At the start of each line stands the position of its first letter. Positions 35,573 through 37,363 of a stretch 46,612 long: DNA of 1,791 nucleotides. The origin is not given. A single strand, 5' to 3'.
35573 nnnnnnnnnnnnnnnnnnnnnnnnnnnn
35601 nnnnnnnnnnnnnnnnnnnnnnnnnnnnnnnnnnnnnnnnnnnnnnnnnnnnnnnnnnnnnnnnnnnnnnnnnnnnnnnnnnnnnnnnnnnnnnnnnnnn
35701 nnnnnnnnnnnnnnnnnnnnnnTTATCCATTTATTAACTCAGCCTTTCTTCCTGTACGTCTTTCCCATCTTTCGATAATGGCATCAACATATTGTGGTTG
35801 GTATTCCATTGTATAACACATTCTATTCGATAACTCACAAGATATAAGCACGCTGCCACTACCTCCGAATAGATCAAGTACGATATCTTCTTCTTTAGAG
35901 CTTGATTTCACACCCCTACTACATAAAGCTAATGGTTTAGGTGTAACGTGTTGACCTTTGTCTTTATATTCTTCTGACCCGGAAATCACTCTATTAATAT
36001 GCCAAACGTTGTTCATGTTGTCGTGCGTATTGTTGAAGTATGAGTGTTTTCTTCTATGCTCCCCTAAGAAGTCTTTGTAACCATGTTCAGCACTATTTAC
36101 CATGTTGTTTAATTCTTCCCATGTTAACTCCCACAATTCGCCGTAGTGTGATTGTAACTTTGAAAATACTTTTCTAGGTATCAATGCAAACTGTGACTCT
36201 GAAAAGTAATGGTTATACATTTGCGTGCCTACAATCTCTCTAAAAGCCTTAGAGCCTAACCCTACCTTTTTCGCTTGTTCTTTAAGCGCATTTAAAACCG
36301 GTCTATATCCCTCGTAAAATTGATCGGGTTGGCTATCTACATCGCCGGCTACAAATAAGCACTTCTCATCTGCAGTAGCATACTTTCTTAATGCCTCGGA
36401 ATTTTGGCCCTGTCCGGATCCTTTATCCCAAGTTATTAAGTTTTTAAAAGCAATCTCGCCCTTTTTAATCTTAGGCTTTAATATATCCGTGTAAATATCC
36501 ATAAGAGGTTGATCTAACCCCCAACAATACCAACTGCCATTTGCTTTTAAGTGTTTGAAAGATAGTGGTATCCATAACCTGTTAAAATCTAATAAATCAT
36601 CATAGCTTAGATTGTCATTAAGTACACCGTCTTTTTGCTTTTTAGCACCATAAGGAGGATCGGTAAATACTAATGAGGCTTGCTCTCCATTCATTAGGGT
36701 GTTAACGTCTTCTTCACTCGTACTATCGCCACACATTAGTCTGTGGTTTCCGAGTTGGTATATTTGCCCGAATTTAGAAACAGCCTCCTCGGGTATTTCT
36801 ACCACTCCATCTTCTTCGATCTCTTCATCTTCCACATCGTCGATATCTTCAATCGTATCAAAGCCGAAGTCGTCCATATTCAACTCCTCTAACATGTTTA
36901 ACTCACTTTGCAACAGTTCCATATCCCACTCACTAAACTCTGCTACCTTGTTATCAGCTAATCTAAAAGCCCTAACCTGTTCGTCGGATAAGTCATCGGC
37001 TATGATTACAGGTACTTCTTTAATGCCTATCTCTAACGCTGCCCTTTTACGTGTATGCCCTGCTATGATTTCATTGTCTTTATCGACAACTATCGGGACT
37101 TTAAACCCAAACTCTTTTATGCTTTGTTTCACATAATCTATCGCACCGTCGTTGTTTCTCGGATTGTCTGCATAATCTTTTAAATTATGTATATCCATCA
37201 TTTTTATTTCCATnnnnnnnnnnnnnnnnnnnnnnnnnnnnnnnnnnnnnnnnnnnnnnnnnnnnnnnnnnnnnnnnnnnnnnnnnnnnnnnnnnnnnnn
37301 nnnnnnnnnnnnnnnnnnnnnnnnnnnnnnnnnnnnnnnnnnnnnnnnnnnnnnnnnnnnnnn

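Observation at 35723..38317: Tandem duplicated ParB-nuclease-domain / DNA methyltransferase fusions with divergent specificity regions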

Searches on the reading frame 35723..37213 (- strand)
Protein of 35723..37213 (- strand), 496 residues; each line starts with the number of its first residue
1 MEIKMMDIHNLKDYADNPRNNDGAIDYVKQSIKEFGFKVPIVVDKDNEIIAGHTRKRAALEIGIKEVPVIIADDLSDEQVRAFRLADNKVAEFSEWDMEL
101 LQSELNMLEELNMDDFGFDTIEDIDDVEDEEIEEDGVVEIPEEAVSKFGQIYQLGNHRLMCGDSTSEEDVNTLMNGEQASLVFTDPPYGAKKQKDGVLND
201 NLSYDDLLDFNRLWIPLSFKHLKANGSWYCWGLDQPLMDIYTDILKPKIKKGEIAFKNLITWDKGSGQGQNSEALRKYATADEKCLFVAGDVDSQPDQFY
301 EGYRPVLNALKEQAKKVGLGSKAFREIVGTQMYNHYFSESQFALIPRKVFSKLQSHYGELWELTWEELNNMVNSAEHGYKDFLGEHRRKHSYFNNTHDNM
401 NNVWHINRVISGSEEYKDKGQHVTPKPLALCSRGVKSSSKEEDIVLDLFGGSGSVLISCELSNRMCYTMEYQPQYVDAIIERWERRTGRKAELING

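Call 4: search_protein_families(library=pfam, proteins=[window:35723-37213:-], max_evalue=0.01)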
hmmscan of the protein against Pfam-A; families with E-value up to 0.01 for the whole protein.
window:35723-37213:- (496 aa): 3 families
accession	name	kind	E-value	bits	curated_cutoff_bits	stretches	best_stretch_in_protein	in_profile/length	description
PF01555.25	N6_N4_Mtase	-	4.4e-30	105.7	26.7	1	180-480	2-220/221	DNA methylase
PF02195.25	ParB_N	-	4.5e-10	39.9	26.3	1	2-88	2-93/95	ParB N-terminal domain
PF03602.21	Cons_hypoth95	-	0.0008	19.6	24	0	166-193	100-128/182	Conserved hypothetical protein 95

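Call 5: search_protein_families(library=phrogs, proteins=[window:35723-37213:-], max_evalue=0.001)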
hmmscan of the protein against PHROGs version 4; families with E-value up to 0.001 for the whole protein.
window:35723-37213:- (496 aa): 28 families (the best 25 are shown)
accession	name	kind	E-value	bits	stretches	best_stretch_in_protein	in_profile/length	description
phrog_498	-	other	5.9e-114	382.9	1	1-493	33-429/633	DNA methyltransferase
phrog_620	-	DNA, RNA and nucleotide metabolism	3.8e-49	168.7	1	1-141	7-149/217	ParB-like partition protein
phrog_8071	-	DNA, RNA and nucleotide metabolism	1.8e-47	163.4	1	1-193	5-208/389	ParB-like partition protein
phrog_940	-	DNA, RNA and nucleotide metabolism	1.4e-36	127.6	1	1-149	4-153/388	nuclease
phrog_67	-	other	1.8e-35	124.2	1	146-491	113-351/743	DNA methyltransferase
phrog_930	-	DNA, RNA and nucleotide metabolism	3.5e-33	116.3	1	2-122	6-128/223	ParB-like partition protein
phrog_15396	-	DNA, RNA and nucleotide metabolism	6.6e-31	109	1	2-127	3-130/258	ParB-like partition nuclease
phrog_18056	-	DNA, RNA and nucleotide metabolism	9.4e-24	85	1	1-91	1-91/387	ParB-like partition nuclease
phrog_723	-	DNA, RNA and nucleotide metabolism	4.9e-20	73.3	1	2-132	12-146/223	ParB-like partition protein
phrog_3008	-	other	3e-19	70.2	1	415-490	143-218/244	DNA methyltransferase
phrog_23085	-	unknown function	7.1e-15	55.9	1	388-488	15-110/138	-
phrog_4715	-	DNA, RNA and nucleotide metabolism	3e-14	53.4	1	2-97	146-247/630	ParB-like partition protein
phrog_9353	-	unknown function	4.5e-13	50.6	1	10-144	18-154/245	-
phrog_5475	-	unknown function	8.7e-12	45.6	1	2-71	2-71/458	-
phrog_6218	-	DNA, RNA and nucleotide metabolism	1.2e-11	45.4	1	4-88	6-96/506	ParB-like partition protein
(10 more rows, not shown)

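Call 7: search_protein_families(library=ncbifam, proteins=[window:35723-37213:-], max_evalue=0.01)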
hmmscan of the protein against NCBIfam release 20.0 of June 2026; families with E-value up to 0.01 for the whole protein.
window:35723-37213:- (496 aa): 6 families
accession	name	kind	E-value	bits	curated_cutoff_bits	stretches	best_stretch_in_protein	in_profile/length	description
NF008572.0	PRK11524.1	equivalog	1.5e-18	67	292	2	374-485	150-258/294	adenine-specific DNA-methyltransferase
TIGR00180.1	parB_part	domain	9e-14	51.6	58.45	1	3-91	5-100/186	ParB/RepB/Spo0J family partition protein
NF050803.1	DnaMtaseCcrMCaul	equivalog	2e-09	36.9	830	1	396-485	158-249/350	adenine-specific DNA-methyltransferase CcrM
TIGR04285.1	nucleoid_noc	exception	4.1e-08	32.9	315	1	3-88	2-91/255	nucleoid occlusion protein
TIGR03734.1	PRTRC_parB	hypoth_equivalog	0.00014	20.6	278.6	1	15-90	5-89/555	PRTRC system ParB family protein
NF010253.0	PRK13699.1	subfamily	0.00029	20.6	244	1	415-483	137-205/226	DNA methyltransferase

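Call 8: search_solved_structures(query=window:35723-37213:-, max_evalue=0.01, show_alignments=2)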
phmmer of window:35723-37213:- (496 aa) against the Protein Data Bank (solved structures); distinct sequences matched with E-value up to 0.01: 15.
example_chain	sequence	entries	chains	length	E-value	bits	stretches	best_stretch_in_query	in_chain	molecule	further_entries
1g60_A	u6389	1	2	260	3.4e-13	52.3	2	392-476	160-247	Adenine-specific Methyltransferase MboIIA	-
9c3u_A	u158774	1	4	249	1.2e-10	43.9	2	179-264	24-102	Methyltransferase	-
8urk_A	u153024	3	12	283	1.7e-10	43.4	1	179-264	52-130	Methyltransferase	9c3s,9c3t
2zie_A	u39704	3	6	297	1e-06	31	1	420-493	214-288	Putative modification methylase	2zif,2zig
7bnk_A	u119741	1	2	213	4.5e-05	25.6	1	8-86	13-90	ParB family protein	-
7bnr_A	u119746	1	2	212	5.5e-05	25.3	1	7-86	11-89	ParB family protein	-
7o0n_A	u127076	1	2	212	8.3e-05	24.7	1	8-86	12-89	ParB family protein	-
1vz0_A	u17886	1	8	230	0.00028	22.9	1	23-90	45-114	Chromosome-partitioning protein Spo0J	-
6sdk_A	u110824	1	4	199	0.0003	22.8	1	2-92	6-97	Stage 0 sporulation protein J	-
1boo_A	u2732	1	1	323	0.00055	22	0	433-481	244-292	PROTEIN (N-4 CYTOSINE-SPECIFIC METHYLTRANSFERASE PVU II)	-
6pbd_A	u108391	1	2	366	0.0014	20.7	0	399-477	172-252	Modification methylase CcrMI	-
8s9m_A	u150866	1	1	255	0.0037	19.2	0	419-469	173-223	DNA cytosine-N4 methyltransferase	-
8s9n_A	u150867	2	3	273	0.0046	18.9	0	419-469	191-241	DNA cytosine-N4 methyltransferase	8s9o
5hfj_A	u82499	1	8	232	0.0049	18.8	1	411-478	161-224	Adenine specific DNA methyltransferase (DpnA)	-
5hek_A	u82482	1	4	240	0.0051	18.8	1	411-478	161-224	Adenine specific DNA methyltransferase (DpnA)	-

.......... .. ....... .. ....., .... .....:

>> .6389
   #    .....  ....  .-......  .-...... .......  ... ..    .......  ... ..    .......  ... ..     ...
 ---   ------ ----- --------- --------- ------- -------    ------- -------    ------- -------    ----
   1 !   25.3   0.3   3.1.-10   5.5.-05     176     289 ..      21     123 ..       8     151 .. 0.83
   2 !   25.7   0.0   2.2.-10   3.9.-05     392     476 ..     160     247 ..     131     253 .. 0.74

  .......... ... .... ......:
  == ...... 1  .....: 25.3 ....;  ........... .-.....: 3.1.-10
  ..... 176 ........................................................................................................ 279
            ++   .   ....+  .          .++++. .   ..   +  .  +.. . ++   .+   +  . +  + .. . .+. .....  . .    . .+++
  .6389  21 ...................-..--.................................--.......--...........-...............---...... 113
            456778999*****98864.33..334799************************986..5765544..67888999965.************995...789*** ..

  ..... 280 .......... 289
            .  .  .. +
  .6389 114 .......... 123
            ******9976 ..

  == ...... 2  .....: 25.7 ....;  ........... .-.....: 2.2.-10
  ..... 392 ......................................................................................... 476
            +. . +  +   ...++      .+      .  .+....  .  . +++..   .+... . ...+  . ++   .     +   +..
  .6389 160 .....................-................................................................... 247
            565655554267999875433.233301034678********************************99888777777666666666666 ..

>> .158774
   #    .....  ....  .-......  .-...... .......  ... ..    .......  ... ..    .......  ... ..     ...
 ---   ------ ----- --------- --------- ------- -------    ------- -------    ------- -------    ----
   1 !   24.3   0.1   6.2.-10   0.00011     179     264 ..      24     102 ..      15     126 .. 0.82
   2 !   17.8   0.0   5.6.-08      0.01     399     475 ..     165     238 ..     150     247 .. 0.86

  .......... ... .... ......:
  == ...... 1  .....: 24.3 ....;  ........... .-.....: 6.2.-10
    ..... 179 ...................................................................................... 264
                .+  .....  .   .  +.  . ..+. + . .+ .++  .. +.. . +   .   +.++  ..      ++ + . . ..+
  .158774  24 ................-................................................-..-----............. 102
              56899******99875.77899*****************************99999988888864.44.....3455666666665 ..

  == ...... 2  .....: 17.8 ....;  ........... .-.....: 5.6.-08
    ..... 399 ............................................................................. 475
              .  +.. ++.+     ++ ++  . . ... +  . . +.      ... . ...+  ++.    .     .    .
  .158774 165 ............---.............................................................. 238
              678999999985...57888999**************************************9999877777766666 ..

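Call 13: search_dna_similar(query=window:35723-37213:-, collection=phages, mode=protein, max_rows=40)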
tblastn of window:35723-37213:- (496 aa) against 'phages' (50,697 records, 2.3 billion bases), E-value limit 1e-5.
Records with a match: 669; places in all: 685; records where one place covers at least 80% of the query: 7.
Best place of each record, by identity: 60-80% 16; <60% 653.
By first word of the organism name: Streptococcus 169; Microbacterium 64; Gordonia 50; Escherichia 31; Vibrio 23; Pseudomonas 22; Porphyromonas 18; Bacteriophage 17; Lactobacillus 17; Klebsiella 16; and 78 more.
By host as written in the record: - 83; Gordonia terrae 3612 44; Microbacterium foliorum NRRL B-24224 30; Escherichia coli 21; Microbacterium paraoxydans NWU1 16; Streptococcus suis 11; Rhodobacter capsulatus YW1 11; Microbacterium foliorum NRRL B-24224 SEA 10; and 323 more.
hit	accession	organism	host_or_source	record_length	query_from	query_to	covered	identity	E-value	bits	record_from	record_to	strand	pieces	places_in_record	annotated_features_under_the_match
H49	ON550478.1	Staphylococcus phage Sazerac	Staphylococcus epidermidis LM1680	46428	1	496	100%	79.2%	0e+0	749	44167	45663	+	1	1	putative adenine methyltransferase family protein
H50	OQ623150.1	Staphylococcus phage Southeast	Staphylococcus epidermidis LM1680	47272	1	496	100%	79.0%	0e+0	743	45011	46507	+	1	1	putative methyltransferase | hypothetical protein | ribosome_binding_site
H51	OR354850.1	Staphylococcus phage S-CoN_Ph27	Staphylococcus sp.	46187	1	496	99%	78.8%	0e+0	747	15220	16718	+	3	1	DNA methyltransferase | ParB-like partition nuclease | hypothetical protein (x2)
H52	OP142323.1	Staphylococcus phage Lacachita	Staphylococcus epidermidis 1457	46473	1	496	100%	78.0%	0e+0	741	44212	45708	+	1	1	ParB protein | promoter | hypothetical protein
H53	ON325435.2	Staphylococcus phage CUB-EPI_14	Staphylococcus epidermidis SE14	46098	1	496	100%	78.0%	0e+0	736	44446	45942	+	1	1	DNA modification methylase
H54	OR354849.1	Staphylococcus phage S-CoN_Ph26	Staphylococcus sp.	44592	1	496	97%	77.8%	0e+0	768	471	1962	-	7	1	hypothetical protein (x3) | DNA methyltransferase (x2) | ParB-like partition nuclease (x2)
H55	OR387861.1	Streptococcus phage vb_Spy_7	Streptococcus pyogenes 9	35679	3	496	100%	48.1%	2e-134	434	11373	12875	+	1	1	DNA methyltransferase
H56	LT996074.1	Bacteriophage sp.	-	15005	1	495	78%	42.3%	9e-49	272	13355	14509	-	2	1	record has no annotation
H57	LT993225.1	Bacteriophage sp.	-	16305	1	495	78%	42.3%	9e-49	272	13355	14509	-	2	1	record has no annotation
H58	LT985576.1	Bacteriophage sp.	-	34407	1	495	78%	42.3%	1e-48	272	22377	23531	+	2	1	record has no annotation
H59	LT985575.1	Bacteriophage sp.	-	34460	1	495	78%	42.3%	1e-48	272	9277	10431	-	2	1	record has no annotation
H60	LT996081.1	Bacteriophage sp.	-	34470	1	495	78%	42.3%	1e-48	272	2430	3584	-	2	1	record has no annotation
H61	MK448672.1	Streptococcus phage Javan117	Streptococcus dysgalactiae ASDSE_99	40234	1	495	63%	49.8%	3e-52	284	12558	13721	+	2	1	DNA modification methylase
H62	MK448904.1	Streptococcus phage Javan316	Streptococcus mitis M3-4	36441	1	495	69%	45.5%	3e-51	270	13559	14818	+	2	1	DNA modification methylase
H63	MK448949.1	Streptococcus phage Javan460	Streptococcus pyogenes ERR111889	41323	1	495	63%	48.6%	4e-51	279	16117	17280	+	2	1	DNA modification methylase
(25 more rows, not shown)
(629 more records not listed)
